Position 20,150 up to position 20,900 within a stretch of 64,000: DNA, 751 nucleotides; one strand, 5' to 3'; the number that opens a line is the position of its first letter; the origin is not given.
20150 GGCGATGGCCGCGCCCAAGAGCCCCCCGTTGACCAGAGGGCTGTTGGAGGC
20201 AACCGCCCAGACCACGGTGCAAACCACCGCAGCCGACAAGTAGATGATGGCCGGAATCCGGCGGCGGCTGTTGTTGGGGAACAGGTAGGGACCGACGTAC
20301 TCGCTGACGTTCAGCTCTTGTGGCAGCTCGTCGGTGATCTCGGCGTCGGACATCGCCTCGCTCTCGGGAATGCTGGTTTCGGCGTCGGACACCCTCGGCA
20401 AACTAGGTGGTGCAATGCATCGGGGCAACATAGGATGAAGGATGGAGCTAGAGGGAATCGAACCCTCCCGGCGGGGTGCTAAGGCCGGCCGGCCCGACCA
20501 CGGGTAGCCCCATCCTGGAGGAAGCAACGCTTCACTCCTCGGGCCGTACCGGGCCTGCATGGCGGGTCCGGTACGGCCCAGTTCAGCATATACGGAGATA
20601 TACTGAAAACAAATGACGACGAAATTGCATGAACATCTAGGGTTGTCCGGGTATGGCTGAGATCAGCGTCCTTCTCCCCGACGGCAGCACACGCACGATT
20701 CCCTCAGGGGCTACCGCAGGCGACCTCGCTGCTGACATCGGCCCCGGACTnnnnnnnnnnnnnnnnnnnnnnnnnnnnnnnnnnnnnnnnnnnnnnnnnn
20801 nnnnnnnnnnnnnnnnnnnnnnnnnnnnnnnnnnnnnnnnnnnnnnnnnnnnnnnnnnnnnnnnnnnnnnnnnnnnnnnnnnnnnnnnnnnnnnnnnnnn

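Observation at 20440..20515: Non-canonical tRNA(Ala)-like cloverleaf at the pgsA/thrS divergent region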

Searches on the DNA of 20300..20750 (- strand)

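Call 5: search_rna_families(source=window, start=20300, end=20750, threshold=evalue, max_evalue=10, show_alignments=5)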
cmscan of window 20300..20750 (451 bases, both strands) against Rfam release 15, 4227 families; matches with E-value up to 10: 7.
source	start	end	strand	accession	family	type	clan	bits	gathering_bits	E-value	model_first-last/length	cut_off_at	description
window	20444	20511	-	RF01684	mascRNA-menRNA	Gene;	-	24.9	42.5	0.0074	1-56/56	no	MALAT1-associated small cytoplasmic RNA/MEN beta RNA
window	20440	20511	-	RF00023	tmRNA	Gene;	CL00001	23.5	47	1e-07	1-374/374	no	transfer-messenger RNA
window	20602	20668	+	RF00608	SNORD99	Gene; snRNA; snoRNA; CD-box;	CL00064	21.4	60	0.079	1-74/74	no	Small nucleolar RNA SNORD99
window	20537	20614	+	RF00302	SNORA65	Gene; snRNA; snoRNA; HACA-box;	CL00042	18.1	70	0.71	1-127/127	no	Small nucleolar RNA SNORA65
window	20442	20511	+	RF04354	Plastid-ycf2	Cis-reg;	-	17.4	65.7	0.68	1-75/75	no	Plastid-ycf2 5UTR RNA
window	20451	20467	+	RF04351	Plastid-psbl-rps4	Cis-reg;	-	16.9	68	0.75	9-25/53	no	Plastid-psbl-rps4 3UTR RNA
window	20300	20338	+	RF03782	mir-3661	Gene; miRNA;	-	16.3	77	1.8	1-84/84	no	mir-3661 microRNA precursor family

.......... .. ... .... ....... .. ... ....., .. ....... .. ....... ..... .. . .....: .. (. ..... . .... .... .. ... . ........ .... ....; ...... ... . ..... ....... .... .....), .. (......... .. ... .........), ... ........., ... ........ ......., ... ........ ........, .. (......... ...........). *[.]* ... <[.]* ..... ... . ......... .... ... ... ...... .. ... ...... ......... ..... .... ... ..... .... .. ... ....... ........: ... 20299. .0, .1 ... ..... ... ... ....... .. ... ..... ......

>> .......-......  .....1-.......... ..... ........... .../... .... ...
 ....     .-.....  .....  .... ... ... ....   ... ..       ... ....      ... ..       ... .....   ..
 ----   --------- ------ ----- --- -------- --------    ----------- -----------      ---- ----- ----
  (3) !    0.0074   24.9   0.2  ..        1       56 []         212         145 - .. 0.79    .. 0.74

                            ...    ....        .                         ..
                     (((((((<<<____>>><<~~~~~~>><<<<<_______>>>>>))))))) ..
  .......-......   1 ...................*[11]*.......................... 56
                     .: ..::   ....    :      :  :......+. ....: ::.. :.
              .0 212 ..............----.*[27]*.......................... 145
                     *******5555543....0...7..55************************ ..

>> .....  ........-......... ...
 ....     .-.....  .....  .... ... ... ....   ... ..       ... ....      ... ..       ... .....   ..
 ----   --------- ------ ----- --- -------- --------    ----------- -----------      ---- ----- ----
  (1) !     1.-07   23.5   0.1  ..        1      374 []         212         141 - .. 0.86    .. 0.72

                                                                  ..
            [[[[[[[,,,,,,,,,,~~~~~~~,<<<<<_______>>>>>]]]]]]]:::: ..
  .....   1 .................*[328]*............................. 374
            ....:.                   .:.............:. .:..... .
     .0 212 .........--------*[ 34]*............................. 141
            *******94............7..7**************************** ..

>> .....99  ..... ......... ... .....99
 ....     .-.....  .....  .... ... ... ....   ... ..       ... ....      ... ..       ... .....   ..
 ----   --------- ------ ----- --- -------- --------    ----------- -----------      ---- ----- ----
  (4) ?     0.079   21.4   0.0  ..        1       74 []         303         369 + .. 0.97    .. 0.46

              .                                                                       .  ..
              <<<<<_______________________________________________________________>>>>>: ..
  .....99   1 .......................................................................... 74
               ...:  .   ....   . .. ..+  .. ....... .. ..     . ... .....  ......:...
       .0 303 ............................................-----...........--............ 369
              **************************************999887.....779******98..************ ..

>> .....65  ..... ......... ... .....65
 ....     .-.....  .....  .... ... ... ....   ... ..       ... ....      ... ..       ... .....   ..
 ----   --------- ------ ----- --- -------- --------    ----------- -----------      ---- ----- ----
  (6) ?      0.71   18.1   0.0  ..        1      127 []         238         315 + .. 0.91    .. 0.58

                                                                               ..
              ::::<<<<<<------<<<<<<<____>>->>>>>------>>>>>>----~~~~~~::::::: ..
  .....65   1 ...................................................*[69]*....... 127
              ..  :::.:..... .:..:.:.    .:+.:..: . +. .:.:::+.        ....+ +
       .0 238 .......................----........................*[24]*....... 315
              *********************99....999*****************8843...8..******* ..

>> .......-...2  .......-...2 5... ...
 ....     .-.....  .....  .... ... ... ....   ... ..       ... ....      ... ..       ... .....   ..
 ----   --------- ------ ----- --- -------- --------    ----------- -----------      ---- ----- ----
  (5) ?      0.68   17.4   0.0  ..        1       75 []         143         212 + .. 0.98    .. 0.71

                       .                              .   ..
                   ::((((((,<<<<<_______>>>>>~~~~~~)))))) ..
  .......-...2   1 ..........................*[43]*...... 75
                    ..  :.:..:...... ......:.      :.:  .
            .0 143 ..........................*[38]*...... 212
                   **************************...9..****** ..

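Call 33: search_dna_similar(query=window:20420-20620:-, collection=phages, mode=distant, max_evalue=0.01)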
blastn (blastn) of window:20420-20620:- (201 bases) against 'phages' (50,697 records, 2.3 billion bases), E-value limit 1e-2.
No match.

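Call 34: search_dna_similar(query=window:20420-20620:-, collection=plasmids, mode=distant, max_evalue=0.01)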
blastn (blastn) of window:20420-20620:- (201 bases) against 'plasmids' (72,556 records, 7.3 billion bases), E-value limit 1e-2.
No match.

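Call 40: build_rna_model(alignment_id=A4, structure=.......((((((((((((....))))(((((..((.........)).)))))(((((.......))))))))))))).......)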
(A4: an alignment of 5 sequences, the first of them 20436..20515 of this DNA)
Model R1 built from alignment A4 (5 sequences, 85 columns); structure: as given.
model positions 80; base pairs 24; branch points 2; effective number of sequences 1.13; information 0.707 bits per position. Calibrated on 0.2 Mb of random sequence (short: E-values are rough).
structure used (alignment columns):
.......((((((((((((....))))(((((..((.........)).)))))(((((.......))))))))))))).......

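Call 41: search_with_rna_model(model_id=R1, sources=[window, L001, L002, L003, L004, L005, L006, L007, L008, L009, L010, L011, L012, L013, L014, L015, L016, L017, L018, L019, L020, L021, L022, L023, L024, L025, L026, L027, L028, L029, L030, L031, L032, L033, L034, L035, L036, L037, L038, L039, L040, L041, L042, L043, L044, L045, L046, L047, L048, L049, L050, L051, L052, L053, L054, L055, L056, L057, L058, L059, L060, L061, L062, L063, L064, L065, L066, L067, L068, L069, L070, L071, L072, L073, L074, L075, L076, L077, L078, L079, L080, L081, L082, L083, L084, L085, L090], max_evalue=10)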
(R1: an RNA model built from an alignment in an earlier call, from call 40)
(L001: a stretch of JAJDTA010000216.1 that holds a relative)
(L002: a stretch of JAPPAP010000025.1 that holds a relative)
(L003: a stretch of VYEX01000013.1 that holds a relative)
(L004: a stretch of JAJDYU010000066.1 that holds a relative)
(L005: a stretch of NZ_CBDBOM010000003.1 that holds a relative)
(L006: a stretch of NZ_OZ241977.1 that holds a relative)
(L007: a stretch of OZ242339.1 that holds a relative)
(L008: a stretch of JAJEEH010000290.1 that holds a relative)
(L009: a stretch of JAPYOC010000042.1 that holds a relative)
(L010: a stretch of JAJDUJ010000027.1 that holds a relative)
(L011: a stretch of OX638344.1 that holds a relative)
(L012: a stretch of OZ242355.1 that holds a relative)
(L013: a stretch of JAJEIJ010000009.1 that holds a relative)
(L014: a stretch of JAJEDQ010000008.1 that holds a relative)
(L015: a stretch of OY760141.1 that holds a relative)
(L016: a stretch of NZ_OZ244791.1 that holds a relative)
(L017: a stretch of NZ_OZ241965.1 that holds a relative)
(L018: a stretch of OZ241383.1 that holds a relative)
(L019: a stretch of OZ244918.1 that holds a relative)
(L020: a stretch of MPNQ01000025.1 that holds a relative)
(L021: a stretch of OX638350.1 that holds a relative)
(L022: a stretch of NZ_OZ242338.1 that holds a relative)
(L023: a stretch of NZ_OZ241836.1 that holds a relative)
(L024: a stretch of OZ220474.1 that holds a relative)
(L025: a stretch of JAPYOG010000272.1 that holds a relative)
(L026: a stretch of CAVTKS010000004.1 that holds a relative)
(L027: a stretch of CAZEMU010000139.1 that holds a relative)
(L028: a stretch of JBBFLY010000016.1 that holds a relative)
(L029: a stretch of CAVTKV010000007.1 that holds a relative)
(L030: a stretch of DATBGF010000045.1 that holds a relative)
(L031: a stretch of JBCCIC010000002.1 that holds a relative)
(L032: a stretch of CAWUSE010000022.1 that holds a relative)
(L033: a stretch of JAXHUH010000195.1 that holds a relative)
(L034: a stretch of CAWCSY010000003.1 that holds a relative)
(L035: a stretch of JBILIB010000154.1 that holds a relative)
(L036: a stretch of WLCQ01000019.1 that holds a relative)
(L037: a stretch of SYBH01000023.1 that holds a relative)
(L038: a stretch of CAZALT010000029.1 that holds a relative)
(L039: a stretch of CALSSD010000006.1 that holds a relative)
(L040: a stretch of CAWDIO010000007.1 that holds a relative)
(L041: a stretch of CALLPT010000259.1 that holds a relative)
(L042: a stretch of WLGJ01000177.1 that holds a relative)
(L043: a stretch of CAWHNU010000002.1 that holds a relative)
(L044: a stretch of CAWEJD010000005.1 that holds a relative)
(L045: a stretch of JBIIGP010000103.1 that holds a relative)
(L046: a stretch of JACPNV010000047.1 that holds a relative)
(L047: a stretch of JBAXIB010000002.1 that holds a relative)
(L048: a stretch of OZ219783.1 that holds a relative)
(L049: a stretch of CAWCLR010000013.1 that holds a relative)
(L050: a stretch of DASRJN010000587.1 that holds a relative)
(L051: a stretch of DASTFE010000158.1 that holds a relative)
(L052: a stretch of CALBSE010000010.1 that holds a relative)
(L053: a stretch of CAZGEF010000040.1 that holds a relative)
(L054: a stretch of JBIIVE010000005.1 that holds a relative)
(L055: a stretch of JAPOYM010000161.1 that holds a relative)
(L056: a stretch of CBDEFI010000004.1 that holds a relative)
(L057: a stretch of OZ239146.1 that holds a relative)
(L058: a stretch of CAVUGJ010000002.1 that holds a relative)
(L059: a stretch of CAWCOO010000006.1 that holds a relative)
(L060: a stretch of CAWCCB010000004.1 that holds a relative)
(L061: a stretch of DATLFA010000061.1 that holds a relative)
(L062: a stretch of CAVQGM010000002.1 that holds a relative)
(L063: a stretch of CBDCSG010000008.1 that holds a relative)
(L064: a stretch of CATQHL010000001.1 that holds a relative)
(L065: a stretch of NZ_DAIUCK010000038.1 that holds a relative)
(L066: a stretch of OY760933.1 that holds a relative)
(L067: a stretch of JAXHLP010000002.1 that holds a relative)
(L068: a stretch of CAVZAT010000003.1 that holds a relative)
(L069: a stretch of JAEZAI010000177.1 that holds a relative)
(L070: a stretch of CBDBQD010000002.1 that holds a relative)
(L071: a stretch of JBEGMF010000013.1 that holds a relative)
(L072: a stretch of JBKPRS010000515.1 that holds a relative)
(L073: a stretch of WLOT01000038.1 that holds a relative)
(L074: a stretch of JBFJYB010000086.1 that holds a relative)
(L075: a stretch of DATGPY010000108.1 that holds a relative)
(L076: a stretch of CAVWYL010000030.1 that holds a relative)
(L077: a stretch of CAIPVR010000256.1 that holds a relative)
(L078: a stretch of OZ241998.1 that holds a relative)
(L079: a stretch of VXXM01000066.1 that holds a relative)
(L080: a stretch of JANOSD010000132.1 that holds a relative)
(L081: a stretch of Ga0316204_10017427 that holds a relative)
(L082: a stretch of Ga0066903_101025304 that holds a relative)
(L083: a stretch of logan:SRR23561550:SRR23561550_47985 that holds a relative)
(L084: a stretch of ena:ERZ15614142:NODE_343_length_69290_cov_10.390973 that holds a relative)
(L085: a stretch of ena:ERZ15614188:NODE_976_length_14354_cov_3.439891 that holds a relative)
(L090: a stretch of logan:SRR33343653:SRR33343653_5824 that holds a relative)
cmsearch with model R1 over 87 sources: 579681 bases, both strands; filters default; matches with E-value up to 10: 31.
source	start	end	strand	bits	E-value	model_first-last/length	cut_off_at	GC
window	20440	20519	-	106.6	2.2e-25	1-80/80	no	0.7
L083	27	106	+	106.6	2.2e-25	1-80/80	no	0.7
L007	2849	2928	+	106.2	2.8e-25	1-80/80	no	0.69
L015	2846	2925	+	104.7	6.8e-25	1-80/80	no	0.69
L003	2807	2887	+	102.7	2.5e-24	1-80/80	no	0.7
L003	2888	2968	+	98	4.4e-23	1-80/80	no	0.67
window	20436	20515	+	23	0.0051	1-80/80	no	0.69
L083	31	110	-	23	0.0051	1-80/80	no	0.69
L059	2112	2179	-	21.8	0.011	1-80/80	no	0.76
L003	2811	2891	-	20.2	0.029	1-80/80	no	0.69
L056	5009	5100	-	18.6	0.077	1-80/80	no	0.7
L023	295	385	-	17.3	0.17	1-80/80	no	0.71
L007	2853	2932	-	17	0.21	1-80/80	no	0.69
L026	2668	2731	-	15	0.7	1-80/80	no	0.77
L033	1782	1867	-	14.4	1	1-80/80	no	0.65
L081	7438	7498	-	14.3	1.1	1-80/80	no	0.56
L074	4310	4375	+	13.7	1.6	1-80/80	no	0.76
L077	1089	1162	-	13.3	2.1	1-80/80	no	0.7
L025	595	680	-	13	2.4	1-80/80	no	0.67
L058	2780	2850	-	12.9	2.7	1-80/80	no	0.7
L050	2971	3041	+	12.3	3.7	11-74/80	no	0.62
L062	2738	2792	-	12.3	3.8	1-80/80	no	0.84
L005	3286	3392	+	12.3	3.8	1-80/80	no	0.69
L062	2213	2294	+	11.8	5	1-80/80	no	0.76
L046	2417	2498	+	11.8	5.1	1-80/80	no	0.68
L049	2205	2332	+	11.8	5.1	1-80/80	no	0.72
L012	6160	6225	+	11.5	6.3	1-80/80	no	0.76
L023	586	655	-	11.1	7.9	1-80/80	no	0.66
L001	2677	2782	+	11.1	8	1-80/80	no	0.73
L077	2962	3028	+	11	8.6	1-80/80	no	0.75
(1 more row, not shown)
